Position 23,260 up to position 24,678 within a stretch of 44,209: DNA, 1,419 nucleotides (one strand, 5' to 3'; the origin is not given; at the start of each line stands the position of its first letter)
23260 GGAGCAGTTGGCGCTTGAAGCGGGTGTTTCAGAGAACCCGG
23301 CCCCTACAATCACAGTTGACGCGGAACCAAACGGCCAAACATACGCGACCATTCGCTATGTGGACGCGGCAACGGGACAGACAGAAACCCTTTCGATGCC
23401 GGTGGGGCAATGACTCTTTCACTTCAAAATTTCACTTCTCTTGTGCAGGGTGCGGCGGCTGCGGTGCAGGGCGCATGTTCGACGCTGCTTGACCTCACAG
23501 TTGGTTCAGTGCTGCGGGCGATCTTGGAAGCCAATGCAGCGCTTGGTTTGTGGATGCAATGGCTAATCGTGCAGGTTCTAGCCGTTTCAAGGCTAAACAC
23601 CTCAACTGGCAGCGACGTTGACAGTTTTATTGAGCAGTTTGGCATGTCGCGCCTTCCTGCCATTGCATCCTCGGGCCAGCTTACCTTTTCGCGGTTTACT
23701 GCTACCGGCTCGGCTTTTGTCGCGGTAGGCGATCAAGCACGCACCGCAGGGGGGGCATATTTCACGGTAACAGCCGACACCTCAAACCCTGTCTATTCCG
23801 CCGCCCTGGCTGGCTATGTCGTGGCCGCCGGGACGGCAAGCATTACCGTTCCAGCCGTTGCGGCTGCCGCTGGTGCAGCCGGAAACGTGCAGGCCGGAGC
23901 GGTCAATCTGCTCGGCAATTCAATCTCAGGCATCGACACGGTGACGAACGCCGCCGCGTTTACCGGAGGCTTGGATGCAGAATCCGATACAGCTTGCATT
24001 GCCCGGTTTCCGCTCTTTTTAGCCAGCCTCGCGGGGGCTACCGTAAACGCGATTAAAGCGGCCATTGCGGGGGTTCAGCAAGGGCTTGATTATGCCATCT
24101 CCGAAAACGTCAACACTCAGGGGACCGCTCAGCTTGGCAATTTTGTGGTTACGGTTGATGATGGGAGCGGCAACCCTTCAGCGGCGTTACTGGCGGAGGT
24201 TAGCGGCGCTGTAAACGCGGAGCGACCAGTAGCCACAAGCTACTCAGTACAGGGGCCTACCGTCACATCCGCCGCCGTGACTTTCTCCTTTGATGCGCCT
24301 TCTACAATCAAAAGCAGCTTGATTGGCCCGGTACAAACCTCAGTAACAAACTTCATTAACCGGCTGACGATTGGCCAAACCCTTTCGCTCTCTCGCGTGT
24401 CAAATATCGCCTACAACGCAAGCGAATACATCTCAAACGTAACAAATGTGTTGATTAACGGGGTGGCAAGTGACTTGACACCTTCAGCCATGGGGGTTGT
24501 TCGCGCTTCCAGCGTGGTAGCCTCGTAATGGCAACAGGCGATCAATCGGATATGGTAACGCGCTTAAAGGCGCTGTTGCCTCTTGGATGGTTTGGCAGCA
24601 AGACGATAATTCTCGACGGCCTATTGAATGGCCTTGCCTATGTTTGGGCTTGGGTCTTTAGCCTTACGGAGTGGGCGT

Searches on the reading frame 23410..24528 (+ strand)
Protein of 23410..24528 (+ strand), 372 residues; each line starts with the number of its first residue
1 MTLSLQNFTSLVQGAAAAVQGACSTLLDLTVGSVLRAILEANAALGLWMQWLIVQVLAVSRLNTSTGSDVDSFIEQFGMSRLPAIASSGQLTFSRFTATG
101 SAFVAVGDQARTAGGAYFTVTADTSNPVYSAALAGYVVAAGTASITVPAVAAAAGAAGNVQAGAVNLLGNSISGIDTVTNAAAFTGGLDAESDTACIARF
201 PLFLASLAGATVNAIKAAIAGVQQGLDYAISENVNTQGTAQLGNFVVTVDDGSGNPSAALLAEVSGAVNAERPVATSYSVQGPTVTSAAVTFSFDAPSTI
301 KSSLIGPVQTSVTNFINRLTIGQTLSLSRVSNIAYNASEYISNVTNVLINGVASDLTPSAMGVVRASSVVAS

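Call 75: search_protein_families(library=phrogs, proteins=[window:23410-24528:+], max_evalue=0.00001)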
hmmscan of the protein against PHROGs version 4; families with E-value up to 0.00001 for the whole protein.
window:23410-24528:+ (372 aa): 1 family
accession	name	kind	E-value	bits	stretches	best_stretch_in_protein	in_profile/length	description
phrog_6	-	tail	2e-39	136.6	1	26-356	90-388/548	baseplate wedge subunit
